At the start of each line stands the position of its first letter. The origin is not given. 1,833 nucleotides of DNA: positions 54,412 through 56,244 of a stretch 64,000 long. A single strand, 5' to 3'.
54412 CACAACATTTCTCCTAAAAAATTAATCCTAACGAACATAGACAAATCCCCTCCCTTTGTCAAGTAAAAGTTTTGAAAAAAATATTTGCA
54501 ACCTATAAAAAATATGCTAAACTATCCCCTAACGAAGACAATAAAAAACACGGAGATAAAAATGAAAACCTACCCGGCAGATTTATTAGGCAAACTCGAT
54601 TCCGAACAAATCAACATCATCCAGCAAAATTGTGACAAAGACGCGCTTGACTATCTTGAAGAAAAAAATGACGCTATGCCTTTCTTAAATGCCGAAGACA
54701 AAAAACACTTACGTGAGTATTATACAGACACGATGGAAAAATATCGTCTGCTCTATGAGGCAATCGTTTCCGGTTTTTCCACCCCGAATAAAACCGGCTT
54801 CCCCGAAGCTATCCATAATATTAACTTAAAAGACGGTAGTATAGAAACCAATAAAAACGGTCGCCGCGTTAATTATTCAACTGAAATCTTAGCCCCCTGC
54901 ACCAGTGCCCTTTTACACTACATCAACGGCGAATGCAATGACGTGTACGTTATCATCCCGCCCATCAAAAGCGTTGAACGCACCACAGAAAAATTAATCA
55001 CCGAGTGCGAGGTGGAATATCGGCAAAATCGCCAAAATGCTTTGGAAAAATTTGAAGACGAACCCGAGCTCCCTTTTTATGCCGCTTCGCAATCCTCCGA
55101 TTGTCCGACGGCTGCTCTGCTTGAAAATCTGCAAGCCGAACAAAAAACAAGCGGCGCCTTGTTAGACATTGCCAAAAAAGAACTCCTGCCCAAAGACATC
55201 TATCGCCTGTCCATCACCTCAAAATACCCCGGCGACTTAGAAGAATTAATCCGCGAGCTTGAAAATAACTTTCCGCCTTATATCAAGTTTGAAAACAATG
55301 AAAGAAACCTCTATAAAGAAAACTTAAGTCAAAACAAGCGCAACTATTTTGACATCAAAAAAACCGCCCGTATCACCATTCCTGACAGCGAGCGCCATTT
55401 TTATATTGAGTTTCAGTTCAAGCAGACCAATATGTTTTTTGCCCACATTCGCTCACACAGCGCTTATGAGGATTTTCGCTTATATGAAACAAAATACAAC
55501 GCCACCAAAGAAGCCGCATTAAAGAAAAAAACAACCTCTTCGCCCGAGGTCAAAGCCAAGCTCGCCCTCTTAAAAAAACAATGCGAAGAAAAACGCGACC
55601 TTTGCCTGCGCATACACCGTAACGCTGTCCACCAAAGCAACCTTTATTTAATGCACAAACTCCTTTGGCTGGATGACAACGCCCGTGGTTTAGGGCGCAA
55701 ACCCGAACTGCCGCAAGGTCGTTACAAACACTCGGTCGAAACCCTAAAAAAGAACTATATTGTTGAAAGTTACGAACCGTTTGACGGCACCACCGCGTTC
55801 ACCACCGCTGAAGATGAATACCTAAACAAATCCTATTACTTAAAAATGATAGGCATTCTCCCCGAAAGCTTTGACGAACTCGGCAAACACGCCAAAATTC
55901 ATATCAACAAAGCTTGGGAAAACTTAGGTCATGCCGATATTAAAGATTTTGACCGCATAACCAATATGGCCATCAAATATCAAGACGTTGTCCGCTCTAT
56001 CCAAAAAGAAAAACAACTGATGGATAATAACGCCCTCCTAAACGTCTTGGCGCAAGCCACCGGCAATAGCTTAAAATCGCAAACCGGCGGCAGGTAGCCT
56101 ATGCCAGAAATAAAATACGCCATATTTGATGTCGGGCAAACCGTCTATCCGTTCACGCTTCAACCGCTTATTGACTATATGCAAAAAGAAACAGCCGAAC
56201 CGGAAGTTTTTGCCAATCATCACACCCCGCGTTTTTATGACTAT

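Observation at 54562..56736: Divergent RelA/SpoT-like (RSH-fold) protein operonic with a HAD hydrolase: a candidate nucleotide-pyrophosphokinase toxin/effector with a detoxifying partner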

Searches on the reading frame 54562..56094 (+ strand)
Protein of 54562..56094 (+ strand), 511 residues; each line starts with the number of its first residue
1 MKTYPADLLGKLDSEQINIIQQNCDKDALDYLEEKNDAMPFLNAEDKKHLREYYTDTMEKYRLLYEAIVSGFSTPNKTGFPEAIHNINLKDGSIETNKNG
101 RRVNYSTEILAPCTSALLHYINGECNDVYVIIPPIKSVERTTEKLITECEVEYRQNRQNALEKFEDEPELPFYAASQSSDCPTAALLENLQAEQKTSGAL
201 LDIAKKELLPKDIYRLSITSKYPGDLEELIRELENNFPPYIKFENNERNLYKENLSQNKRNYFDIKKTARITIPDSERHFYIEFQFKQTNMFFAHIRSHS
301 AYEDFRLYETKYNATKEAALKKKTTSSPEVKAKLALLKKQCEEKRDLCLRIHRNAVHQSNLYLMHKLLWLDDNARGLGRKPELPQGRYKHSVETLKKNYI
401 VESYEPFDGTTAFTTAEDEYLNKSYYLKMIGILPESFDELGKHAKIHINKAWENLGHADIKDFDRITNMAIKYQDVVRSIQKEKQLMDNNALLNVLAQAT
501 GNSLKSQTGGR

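Call 3: search_protein_families(library=pfam, proteins=[window:54562-56094:+], max_evalue=1)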
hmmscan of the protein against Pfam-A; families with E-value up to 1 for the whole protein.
window:54562-56094:+ (511 aa): 0 families

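Call 4: search_protein_families(library=ncbifam, proteins=[window:54562-56094:+], max_evalue=1)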
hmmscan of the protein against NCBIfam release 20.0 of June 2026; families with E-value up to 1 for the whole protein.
window:54562-56094:+ (511 aa): 0 families

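Call 5: find_homologous_proteins(query=window:54562-56094:+, max_evalue=0.001)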
Query window:54562-56094:+ (511 aa): 83 proteins with E <= 0.001 among 8000 candidates.
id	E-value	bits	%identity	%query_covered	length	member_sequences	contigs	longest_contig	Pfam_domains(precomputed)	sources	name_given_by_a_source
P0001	0.0e+0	1087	93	100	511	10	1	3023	-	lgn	-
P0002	4.7e-244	829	75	97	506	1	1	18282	-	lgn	-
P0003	7.0e-240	815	73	97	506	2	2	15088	-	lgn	-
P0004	1.4e-235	801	70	97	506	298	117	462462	-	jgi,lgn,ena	-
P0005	5.3e-235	799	71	100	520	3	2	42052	-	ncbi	-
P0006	5.6e-234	796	71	97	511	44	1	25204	-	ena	-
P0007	3.7e-233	793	70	100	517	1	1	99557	-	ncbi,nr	ncbi:MAG: hypothetical protein NC218_05470 [Acetobacter sp.]|nr:hypothetical protein [Acetobacter sp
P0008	4.0e-233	793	71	97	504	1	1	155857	-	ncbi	-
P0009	5.1e-233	792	67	100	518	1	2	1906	-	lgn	-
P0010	1.6e-232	791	71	97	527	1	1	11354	-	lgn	-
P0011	7.1e-231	785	70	99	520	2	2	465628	-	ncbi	-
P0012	3.1e-229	780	69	99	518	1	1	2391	-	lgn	-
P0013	4.8e-228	776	69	99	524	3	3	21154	-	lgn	-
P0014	9.0e-228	775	68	100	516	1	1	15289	-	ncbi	-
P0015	1.2e-227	775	70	100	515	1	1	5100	-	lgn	-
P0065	1.4e-137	478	47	98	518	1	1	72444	-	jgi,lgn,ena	-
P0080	2.8e-95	338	37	96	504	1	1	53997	-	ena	-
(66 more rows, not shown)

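Call 6: search_solved_structures(query=window:54562-56094:+, max_evalue=10, show_alignments=2)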
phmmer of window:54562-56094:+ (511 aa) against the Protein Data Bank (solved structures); distinct sequences matched with E-value up to 10: 1.
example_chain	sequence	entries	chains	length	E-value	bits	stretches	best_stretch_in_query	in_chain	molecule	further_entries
5a1q_A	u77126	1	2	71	0.056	15.5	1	432-465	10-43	AF1502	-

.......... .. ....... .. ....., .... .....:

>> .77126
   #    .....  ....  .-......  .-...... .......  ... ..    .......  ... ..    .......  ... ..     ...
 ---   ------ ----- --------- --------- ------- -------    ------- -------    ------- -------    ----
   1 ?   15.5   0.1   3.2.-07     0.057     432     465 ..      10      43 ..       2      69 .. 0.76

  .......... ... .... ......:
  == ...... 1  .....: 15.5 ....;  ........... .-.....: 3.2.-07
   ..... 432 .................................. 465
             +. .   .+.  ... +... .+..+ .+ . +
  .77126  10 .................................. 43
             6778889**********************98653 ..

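Call 9: search_solved_structures(query=A1, max_evalue=10, show_alignments=3)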
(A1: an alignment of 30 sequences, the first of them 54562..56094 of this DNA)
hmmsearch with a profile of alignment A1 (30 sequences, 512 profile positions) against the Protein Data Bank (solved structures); distinct sequences matched with E-value up to 10: 2.
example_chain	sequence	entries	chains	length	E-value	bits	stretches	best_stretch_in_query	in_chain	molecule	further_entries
7tj4_B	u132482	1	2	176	0.36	12.6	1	312-388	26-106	LytH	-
9rqu_AAA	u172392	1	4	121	1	11.1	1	314-354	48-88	REM1.1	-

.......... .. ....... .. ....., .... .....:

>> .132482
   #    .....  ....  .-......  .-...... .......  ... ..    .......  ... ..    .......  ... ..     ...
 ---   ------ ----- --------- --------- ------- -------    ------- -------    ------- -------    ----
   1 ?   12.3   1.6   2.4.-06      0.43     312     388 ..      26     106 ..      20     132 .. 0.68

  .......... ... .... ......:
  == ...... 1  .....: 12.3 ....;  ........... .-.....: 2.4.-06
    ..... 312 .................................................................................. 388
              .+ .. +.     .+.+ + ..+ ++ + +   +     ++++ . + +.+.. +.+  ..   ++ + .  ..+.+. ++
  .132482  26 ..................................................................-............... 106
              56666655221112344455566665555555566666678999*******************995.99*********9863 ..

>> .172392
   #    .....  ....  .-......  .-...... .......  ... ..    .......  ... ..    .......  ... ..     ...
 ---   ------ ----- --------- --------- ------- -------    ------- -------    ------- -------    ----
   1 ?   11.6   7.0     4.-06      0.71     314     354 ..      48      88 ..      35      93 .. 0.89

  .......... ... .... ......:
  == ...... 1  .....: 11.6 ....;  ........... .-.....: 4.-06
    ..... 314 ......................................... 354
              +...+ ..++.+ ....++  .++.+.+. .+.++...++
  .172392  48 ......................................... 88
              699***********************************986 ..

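Call 10: find_encoding_contigs(protein=P0080, flank=6000, max_places=2)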
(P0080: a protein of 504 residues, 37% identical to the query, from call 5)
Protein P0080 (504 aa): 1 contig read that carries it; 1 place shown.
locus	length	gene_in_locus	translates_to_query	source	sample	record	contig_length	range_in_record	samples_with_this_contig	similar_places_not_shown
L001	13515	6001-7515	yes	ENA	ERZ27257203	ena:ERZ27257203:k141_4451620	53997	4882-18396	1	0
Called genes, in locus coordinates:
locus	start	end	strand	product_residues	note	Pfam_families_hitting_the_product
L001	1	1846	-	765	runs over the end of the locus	PF22019:GlgB_N, PF02922:CBM_48, PF00128:Alpha-amylase (weak), PF02806:Alpha-amylase_C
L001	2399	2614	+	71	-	PF11154:DUF2934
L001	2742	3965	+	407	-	PF07690:MFS_1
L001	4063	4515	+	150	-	PF01957:NfeD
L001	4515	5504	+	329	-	PF01145:Band_7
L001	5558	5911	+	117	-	-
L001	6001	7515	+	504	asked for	-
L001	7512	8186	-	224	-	PF00702:Hydrolase, PF13419:HAD_2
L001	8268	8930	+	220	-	PF00702:Hydrolase, PF13419:HAD_2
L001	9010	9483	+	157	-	PF04073:tRNA_edit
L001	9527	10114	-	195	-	-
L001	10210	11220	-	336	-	PF01193:RNA_pol_L, PF01000:RNA_pol_A_bac, PF03118:RNA_pol_A_CTD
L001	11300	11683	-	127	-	PF00411:Ribosomal_S11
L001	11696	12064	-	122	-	PF00416:Ribosomal_S13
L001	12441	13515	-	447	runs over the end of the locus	PF00344:SecY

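Call 11: find_encoding_contigs(protein=P0065, flank=6000, max_places=2)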
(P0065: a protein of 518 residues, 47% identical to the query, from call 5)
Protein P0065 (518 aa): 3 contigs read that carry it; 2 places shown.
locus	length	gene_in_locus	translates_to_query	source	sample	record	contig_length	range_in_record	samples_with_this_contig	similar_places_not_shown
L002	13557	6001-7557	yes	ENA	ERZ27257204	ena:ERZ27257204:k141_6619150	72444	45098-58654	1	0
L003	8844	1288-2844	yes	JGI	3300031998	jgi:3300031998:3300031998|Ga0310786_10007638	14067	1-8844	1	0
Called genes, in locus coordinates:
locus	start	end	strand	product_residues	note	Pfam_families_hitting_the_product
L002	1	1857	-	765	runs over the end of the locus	PF22019:GlgB_N, PF02922:CBM_48, PF00128:Alpha-amylase (weak), PF02806:Alpha-amylase_C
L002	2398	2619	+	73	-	PF11154:DUF2934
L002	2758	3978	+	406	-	PF07690:MFS_1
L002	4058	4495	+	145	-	PF01957:NfeD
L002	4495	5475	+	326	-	PF01145:Band_7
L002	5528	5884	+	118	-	-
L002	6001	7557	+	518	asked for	-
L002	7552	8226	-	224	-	PF00702:Hydrolase, PF13419:HAD_2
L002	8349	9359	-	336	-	PF01193:RNA_pol_L, PF01000:RNA_pol_A_bac, PF03118:RNA_pol_A_CTD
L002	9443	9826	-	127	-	PF00411:Ribosomal_S11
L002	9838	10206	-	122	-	PF00416:Ribosomal_S13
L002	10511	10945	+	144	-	-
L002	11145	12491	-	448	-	PF00344:SecY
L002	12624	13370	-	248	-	PF02390:Methyltransf_4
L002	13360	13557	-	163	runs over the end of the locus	PF12844:HTH_19, PF13560:HTH_31 (faint), PF01381:HTH_3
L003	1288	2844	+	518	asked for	-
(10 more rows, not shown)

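Call 12: find_encoding_contigs(protein=P0004, flank=6000, max_places=2)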
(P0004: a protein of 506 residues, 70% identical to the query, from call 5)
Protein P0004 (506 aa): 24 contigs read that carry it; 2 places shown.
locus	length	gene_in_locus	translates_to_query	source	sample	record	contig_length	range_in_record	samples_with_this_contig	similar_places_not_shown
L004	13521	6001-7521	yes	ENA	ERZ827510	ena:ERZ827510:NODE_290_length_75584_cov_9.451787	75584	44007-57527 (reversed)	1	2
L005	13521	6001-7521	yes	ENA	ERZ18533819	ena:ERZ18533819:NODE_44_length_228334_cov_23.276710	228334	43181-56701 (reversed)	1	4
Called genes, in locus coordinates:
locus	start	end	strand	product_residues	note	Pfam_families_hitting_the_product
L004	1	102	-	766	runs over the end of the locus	PF22019:GlgB_N, PF02922:CBM_48, PF00128:Alpha-amylase (weak), PF02806:Alpha-amylase_C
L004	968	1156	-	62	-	-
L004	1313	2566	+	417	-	PF07690:MFS_1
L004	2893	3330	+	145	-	PF01957:NfeD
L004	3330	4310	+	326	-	PF01145:Band_7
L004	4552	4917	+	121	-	-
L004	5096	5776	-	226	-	PF00719:Pyrophosphatase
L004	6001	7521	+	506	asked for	-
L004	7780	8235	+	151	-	-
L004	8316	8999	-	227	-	PF00702:Hydrolase, PF13419:HAD_2, PF13242:Hydrolase_like (faint)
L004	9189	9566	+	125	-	-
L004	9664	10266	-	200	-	-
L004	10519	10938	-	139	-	PF14345:GDYXXLXY (faint)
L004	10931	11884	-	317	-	PF09925:DUF2157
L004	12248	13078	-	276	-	-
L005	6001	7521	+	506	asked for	-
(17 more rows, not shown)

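Call 15: predict_structure(alignment_id=A1)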
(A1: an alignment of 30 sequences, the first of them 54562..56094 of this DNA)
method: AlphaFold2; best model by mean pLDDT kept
length: 511 residues; sequences in the alignment: 30
mean_pLDDT: 86.6   pTM: 0.82
mean pLDDT of the five models: 86.6, 86.1, 85.4, 85.3, 84.1
residues with pLDDT >= 90: 323; 70-90: 127; 50-70: 36; < 50: 25
segments of 3 or more residues with pLDDT < 50: 166-179, 501-511
pLDDT, mean of each block of 10 residues (from residue 1): 86 93 95 90 89 95 95 91 94 91 91 94 86 93 82 73 55 44 66 61 72 94 91 93 90 85 94 93 96 94 88 86 82 92 94 96 96 94 92 95 92 85 96 94 93 94 95 96 90 68 37 30
secondary structure, 60 per line:
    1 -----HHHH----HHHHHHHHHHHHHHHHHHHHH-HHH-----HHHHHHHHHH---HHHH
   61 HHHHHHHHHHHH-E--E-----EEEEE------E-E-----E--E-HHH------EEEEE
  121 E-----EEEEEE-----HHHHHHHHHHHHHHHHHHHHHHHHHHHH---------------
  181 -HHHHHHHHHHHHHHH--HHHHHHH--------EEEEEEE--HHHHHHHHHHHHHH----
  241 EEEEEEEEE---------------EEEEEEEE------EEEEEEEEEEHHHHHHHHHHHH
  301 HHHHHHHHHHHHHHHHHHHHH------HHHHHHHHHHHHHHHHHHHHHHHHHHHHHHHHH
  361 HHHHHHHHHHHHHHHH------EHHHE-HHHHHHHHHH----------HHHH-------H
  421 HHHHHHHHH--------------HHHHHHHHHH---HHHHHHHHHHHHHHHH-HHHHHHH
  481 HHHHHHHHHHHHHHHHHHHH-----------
elements in order: H6-9 H14-34 H44-53 H57-72 E83-87 E116-121 E127-132 H138-165 H182-196 H199-205 E214-220 H223-236 E241-249 E265-272 E279-288 H289-321 H328-376 H389-398 H409-412 H420-429 H444-453 H457-472 H474-500

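Call 18: fold_search(model_id=the predicted structure, library=pdb)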
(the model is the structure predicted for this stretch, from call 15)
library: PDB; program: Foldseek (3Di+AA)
matches with E <= 10: 328; with E <= 0.001: 26
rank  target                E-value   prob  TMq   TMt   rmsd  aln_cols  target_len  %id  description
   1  2be3_A                9.8e-05  1.00  0.15  0.36  22.1       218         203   13  Structure of a GTP Pyrophosphokinase Family Protein from Streptococcus pneumoniae (released 2005-12-06)
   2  6fgj_A                1.2e-04  1.00  0.16  0.38  23.1       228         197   13  Crystal structure of the small alarmone synthethase 2 from Staphylococcus aureus (released 2018-02-07)
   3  5ded_F                1.5e-04  1.00  0.15  0.36  23.1       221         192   19  Crystal structure of the small alarmone synthethase 1 from Bacillus subtilis bound to its product pppGpp (released 2015-10-28)
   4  6fgj_B                1.6e-04  1.00  0.13  0.31  22.3       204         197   11  Crystal structure of the small alarmone synthethase 2 from Staphylococcus aureus (released 2018-02-07)
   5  5dec_B                2.0e-04  1.00  0.14  0.36  22.0       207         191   17  Crystal structure of the small alarmone synthetase 1 from Bacillus subtilis (released 2015-10-28)
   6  5dec_A                2.0e-04  1.00  0.13  0.34  22.4       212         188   17  Crystal structure of the small alarmone synthetase 1 from Bacillus subtilis (released 2015-10-28)
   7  5ded_B                2.1e-04  1.00  0.15  0.38  23.2       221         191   17  Crystal structure of the small alarmone synthethase 1 from Bacillus subtilis bound to its product pppGpp (released 2015-10-28)
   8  5dec_D                2.1e-04  1.00  0.13  0.34  22.3       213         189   17  Crystal structure of the small alarmone synthetase 1 from Bacillus subtilis (released 2015-10-28)
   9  5ded_E                2.2e-04  1.00  0.15  0.37  22.8       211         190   20  Crystal structure of the small alarmone synthethase 1 from Bacillus subtilis bound to its product pppGpp (released 2015-10-28)
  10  5ded_C                2.6e-04  1.00  0.15  0.36  22.9       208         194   19  Crystal structure of the small alarmone synthethase 1 from Bacillus subtilis bound to its product pppGpp (released 2015-10-28)
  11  6ewz_A                2.7e-04  1.00  0.13  0.31  14.0       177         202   11  Crystal structure of RelP (SAS2) from Staphylococcus aureus bound to AMPCPP and GTP in the pre-catalytic state (released 2018-01-24)
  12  5f2v_P                3.9e-04  0.99  0.13  0.28  23.2       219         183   16  Crystal structure of the small alarmone synthethase 1 from Bacillus subtilis bound to AMPCPP (released 2015-12-16)
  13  6ex0_A                4.1e-04  1.00  0.13  0.32  22.9       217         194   11  Crystal structure of RelP (SAS2) from Staphylococcus aureus bound to pppGpp in the post-catalytic state (released 2018-01-24)
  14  5f2v_W                5.0e-04  1.00  0.12  0.29  22.5       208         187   15  Crystal structure of the small alarmone synthethase 1 from Bacillus subtilis bound to AMPCPP (released 2015-12-16)
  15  5ded_H                5.8e-04  1.00  0.15  0.37  22.6       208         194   18  Crystal structure of the small alarmone synthethase 1 from Bacillus subtilis bound to its product pppGpp (released 2015-10-28)
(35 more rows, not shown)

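Call 19: fold_search(model_id=the predicted structure, library=viral)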
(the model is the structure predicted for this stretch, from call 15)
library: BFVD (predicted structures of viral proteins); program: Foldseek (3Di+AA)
matches with E <= 10: 233; with E <= 0.001: 0
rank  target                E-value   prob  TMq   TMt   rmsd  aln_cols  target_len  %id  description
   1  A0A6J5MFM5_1          2.5e-03  0.99  0.15  0.09  17.2       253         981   16  ART-PolyVal-like domain-containing protein [uncultured Caudovirales phage]
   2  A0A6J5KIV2            4.1e-03  0.99  0.17  0.09  19.1       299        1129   13  DdrB-like domain-containing protein [uncultured Caudovirales phage]
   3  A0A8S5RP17            4.5e-03  1.00  0.18  0.40   5.9       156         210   13  GTP pyrophosphokinase YjbM [virus sp. ctBS918]
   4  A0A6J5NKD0            1.3e-02  1.00  0.14  0.07  10.5       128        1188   20  Uncharacterized protein [uncultured Caudovirales phage]
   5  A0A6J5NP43            1.4e-02  0.99  0.22  0.12  16.3       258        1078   14  Uncharacterized protein [uncultured Caudovirales phage]
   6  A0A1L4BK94            2.7e-02  0.44  0.13  0.22  20.0       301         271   10  Uncharacterized protein [Cafeteriavirus-dependent mavirus]
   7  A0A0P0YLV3            1.0e-01  0.21  0.10  0.14  17.4       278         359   11  (no name in the UniProt tables at hand)
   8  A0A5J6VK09            1.4e-01  0.44  0.15  0.26  20.5       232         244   11  Uncharacterized protein [Megaviridae environmental sample]
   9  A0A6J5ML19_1          2.0e-01  0.06  0.10  0.04  35.9       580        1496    9  Helicase, C-terminal [uncultured Caudovirales phage]
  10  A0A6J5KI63            2.2e-01  0.41  0.10  0.26  15.2       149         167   13  Uncharacterized protein [uncultured Caudovirales phage]
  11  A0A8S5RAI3            2.2e-01  0.23  0.12  0.10  33.1       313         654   10  GDSL like Lipase Acylhydrolase (Fragment) [Siphoviridae sp. ctkfT29]
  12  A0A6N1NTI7            2.2e-01  0.10  0.10  0.13  22.1       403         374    9  Uncharacterized protein [Tupanvirus soda lake]
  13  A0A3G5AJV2            3.6e-01  0.57  0.11  0.09  18.5       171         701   12  Uncharacterized protein [Sylvanvirus sp.]
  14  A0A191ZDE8            3.8e-01  0.09  0.11  0.14  28.1       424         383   11  (no name in the UniProt tables at hand)
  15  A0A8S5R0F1            4.0e-01  0.16  0.11  0.19  21.8       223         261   12  Uncharacterized protein (Fragment) [Myoviridae sp. ctxjh1]
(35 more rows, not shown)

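Call 28: find_related_loci(query=A1, collection=genome_contigs, flank=6000)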
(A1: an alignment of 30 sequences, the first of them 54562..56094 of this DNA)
Query A1 (511 aa) in genome_contigs; peptide patterns used: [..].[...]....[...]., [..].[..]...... (x = any residue, [..] = any of these).
40 stretches matched a pattern; 31 encode a relative of the query (tblastn E <= 1e-3); 29 distinct loci.
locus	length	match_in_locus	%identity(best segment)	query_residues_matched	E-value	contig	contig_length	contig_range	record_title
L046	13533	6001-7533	97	1-511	0e+0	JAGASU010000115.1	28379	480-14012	MAG: Alphaproteobacteria bacterium isolate RGIG8741 Water_deer_Colon-4__c315317, whole genome shotgun sequence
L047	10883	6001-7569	69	1-504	0e+0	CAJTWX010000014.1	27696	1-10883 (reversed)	MAG TPA_asm: uncultured Alphaproteobacteria bacterium isolate MGBC117992 genome assembly, contig: MGBC117992.14, whole g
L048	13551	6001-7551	70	1-507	0e+0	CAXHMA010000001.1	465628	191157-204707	MAG: uncultured Alphaproteobacteria bacterium isolate ena-SAMPLE-TAB-22-03-2024-10:43:23:852-115549 genome assembly, con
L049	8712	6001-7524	71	1-498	0e+0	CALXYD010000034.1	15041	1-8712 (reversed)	MAG: uncultured Alphaproteobacteria bacterium isolate BRZ_KS__bin39 genome assembly, contig: BRZ_KS__NODE_7003_length_15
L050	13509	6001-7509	70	1-498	0e+0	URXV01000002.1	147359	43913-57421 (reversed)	uncultured Rickettsiales bacterium isolate UMGS1453 genome assembly, contig: NODE_14_length_147359_cov_7.272722, whole g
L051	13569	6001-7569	69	1-504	0e+0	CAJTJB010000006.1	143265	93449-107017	MAG TPA_asm: uncultured Alphaproteobacteria bacterium isolate MGBC103325 genome assembly, contig: MGBC103325.6, whole ge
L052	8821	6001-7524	67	1-499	0e+0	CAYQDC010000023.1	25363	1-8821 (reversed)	MAG TPA_asm: uncultured Acetobacter sp. isolate SRP141132_co3_78 genome assembly, contig: NODE_1391_length_25363_cov_6.8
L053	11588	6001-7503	69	1-498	0e+0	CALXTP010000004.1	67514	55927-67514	MAG: uncultured Alphaproteobacteria bacterium isolate E19__bin231 genome assembly, contig: E19__k127_1155338, whole geno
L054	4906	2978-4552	66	1-507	0e+0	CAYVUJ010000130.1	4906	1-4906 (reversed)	MAG TPA_asm: uncultured Lachnospiraceae bacterium isolate SRP199465_co2_688 genome assembly, contig: NODE_51339_length_4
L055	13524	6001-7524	65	1-498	0e+0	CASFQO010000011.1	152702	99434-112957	uncultured Alphaproteobacteria bacterium isolate SI.O44.metabat-bins.180 genome assembly, contig: SI.O44.metabat-bins.18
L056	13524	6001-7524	64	1-498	0e+0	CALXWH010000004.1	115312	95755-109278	MAG: uncultured Alphaproteobacteria bacterium isolate BRZ_CV__bin18 genome assembly, contig: BRZ_CV__NODE_270_length_115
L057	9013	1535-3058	62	1-498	0e+0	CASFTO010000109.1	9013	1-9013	uncultured Alphaproteobacteria bacterium isolate SI.A54.metabat-bins.112 genome assembly, contig: SI.A54.metabat-bins.11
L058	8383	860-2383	61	1-498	0e+0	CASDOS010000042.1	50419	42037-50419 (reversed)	uncultured Alphaproteobacteria bacterium isolate SI.O27.metabat-bins.10 genome assembly, contig: SI.O27.metabat-bins.10.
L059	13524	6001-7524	62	1-498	0e+0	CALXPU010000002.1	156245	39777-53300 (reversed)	MAG: uncultured Alphaproteobacteria bacterium isolate BRZ_KG__bin92 genome assembly, contig: BRZ_KG__NODE_74_length_1562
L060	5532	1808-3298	60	1-499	0e+0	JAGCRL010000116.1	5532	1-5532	MAG: Alphaproteobacteria bacterium isolate RGIG10055 Yak_Rumen-1__c1072615, whole genome shotgun sequence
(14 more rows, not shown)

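Call 40: search_protein_families(library=pfam, alignment_id=A1, max_evalue=10)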
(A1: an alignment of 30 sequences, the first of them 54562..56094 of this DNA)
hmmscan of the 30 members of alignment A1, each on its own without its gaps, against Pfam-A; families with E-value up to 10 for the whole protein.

A. member 1, window:54562-56094:+ (511 aa): 0 families

B. families by the number of members that match (of 30 scanned): 29 families (the first 25 are shown)
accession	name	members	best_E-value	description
PF05916.17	Sld5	2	0.027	GINS complex protein helical bundle domain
PF25374.1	Cadherin_FAT4_N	2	0.062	FAT4-like, N-terminal cadherin-like domain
PF10742.14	DUF2555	2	0.13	Protein of unknown function (DUF2555)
PF11396.14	PepSY_like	2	0.28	Putative beta-lactamase-inhibitor-like, PepSY-like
PF17389.8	Bac_rhamnosid6H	1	0.013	Bacterial alpha-L-rhamnosidase 6 hairpin glycosidase domain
PF01497.23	Peripla_BP_2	1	0.014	Periplasmic binding protein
PF23825.1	DUF7195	1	0.021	Family of unknown function (DUF7195)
PF13113.11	DUF3970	1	0.021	Protein of unknown function (DUF3970)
PF18903.5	DUF5659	1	0.052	Domain of unknown function (DUF5659)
PF02349.20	MSG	1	0.052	Major surface glycoprotein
PF09907.15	HigB_toxin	1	0.067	HigB_toxin, RelE-like toxic component of a toxin-antitoxin system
PF08858.15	IDEAL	1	0.084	IDEAL domain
PF20637.2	ATG5_HBR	1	0.1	Autophagy protein ATG5, alpha-helical bundle region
PF24846.1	PolC_DP2_cat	1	0.11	DNA polymerase II large subunit DP2, catalytic domain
PF25527.1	GBD-like_ZMIZ1_ZMIZ2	1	0.12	ZMIZ1/ZMIZ2 GBD-like domain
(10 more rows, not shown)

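Call 41: search_protein_representatives(alignment_id=A1)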
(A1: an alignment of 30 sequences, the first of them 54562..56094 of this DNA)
Query: 30 sequences, 512 profile positions. Proteins with E-value up to 0.001 (for the whole library): 51; up to 1e-10: 36; up to 1e-30: 13. The best 51 are listed.
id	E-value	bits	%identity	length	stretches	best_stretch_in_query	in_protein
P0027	1.1e-230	783.1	-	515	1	1-507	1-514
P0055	3.4e-227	771.6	-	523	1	1-508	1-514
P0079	2.2e-193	660.0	-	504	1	1-502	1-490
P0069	8.7e-160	549.2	-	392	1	131-502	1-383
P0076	4.9e-134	464.2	-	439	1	156-501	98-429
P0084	1.5e-65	238.3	-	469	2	200-507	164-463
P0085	4.5e-57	210.3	-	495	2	218-505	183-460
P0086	7.3e-57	209.6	-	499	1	3-497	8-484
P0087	5.1e-54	200.2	-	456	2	204-490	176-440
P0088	1.0e-48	182.7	-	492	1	6-504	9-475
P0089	5.2e-48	180.4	-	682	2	5-506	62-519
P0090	2.7e-41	158.2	-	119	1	1-117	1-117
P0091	1.8e-32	129.1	-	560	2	203-428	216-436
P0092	2.6e-30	122.0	-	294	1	246-490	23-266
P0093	3.5e-28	115.0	-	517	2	206-427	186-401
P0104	1.2e-15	73.6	-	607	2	81-429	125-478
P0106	1.3e-14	70.3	-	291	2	334-490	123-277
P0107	2.8e-14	69.1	-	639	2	6-145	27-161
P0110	4.3e-13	65.2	-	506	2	9-186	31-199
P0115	3.0e-10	55.8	-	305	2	371-505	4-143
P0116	5.0e-10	55.1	-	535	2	8-181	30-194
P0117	7.7e-10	54.5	-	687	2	10-221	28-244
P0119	1.9e-09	53.2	-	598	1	6-426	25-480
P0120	1.4e-08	50.3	-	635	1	7-170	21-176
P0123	1.8e-07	46.6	-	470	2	9-168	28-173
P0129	6.7e-04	34.9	-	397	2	19-167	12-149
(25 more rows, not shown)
